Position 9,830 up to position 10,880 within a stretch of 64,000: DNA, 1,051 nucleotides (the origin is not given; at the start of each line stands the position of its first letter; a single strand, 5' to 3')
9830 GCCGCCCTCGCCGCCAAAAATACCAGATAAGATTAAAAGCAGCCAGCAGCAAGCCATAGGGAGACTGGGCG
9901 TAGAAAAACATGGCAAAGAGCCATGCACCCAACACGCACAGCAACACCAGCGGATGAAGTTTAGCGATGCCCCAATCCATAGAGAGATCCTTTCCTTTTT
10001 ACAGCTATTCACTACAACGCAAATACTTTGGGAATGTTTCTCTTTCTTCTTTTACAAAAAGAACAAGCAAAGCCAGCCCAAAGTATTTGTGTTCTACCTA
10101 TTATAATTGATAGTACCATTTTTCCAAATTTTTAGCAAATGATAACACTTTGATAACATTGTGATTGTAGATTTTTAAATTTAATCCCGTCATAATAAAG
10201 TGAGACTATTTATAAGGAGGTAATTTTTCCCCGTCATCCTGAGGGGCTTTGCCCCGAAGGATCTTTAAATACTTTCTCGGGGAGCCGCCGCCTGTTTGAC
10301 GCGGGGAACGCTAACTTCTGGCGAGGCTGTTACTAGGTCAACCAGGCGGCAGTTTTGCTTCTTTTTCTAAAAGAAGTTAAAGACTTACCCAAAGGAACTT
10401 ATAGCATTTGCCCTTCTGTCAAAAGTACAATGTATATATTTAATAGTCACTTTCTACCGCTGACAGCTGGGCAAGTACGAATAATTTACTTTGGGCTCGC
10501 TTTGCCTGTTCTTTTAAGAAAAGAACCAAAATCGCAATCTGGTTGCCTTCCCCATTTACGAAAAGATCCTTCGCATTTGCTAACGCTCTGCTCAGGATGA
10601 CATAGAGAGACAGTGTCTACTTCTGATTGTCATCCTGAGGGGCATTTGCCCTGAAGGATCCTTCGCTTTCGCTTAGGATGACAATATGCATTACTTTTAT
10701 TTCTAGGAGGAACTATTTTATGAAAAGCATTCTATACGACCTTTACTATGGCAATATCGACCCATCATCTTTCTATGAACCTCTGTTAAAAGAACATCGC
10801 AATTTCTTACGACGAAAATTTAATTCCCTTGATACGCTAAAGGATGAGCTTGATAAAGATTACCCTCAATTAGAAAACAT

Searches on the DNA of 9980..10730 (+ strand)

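Call 19: search_rna_families(source=window, start=9980, end=10730, threshold=evalue, max_evalue=10)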
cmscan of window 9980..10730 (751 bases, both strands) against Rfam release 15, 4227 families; matches with E-value up to 10: 12.
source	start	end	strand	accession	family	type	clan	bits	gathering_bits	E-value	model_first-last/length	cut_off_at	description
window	10334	10550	+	RF04133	MIR2646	Gene; miRNA;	-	20.8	245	0.039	1-256/256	no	MIR2646 microRNA precursor family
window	10338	10445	-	RF04329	snoMe18S-C1367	Gene; snRNA; snoRNA; CD-box;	-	20.2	101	0.45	1-110/110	no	Drosophila C/D box small nucleolar RNA snoMe18S-C1367 family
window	10570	10658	+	RF00728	mir-81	Gene; miRNA;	CL00091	19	54.5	0.2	1-89/89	no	mir-81 microRNA precursor family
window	10022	10087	-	RF04205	MIR2606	Gene; miRNA;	-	18.5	139.7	7.1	1-165/165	no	MIR2606 microRNA precursor family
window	10123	10149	-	RF01105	SBWMV2_UPD-PKl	Cis-reg;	-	18.4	39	8.9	1-27/27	no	Pseudoknot of upstream pseudoknot domain (UPD) of the 3'UTR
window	10019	10090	+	RF03244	mir-4798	Gene; miRNA;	-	17.8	75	1.5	1-75/75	no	mir-4798 microRNA precursor family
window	10006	10103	-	RF03769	mir-3913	Gene; miRNA;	-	16.8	100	2.7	1-100/100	no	mir-3913 microRNA precursor family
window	10017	10092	+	RF03879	mir-2831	Gene; miRNA;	-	16.7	90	3.1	1-75/75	no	mir-2831 microRNA precursor family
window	9980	10065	-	RF02213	ZFAT-AS1_3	Gene; lncRNA;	-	15.6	70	0.74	1-72/80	3'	ZFAT antisense RNA 1 conserved region 3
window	10694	10711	-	RF01962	RMST_1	Gene; lncRNA;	-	15.2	40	0.69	44-61/61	no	Rhabdomyosarcoma 2 associated transcript conserved region 1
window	9980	10083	+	RF00447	IRES_Kv1_4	Cis-reg; IRES;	-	12.8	100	2.6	6-259/259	5'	Voltage-gated potassium-channel Kv1.4 IRES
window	10569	10664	-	RF00664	mir-223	Gene; miRNA;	-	12.3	57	7.4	1-106/106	no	mir-223 microRNA precursor family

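Call 89: search_dna_similar(query=window:10225-10700:+, collection=plasmids, mode=distant, max_evalue=0.001, max_rows=10)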
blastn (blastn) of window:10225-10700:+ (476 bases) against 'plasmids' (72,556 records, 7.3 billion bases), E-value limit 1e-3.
No match.
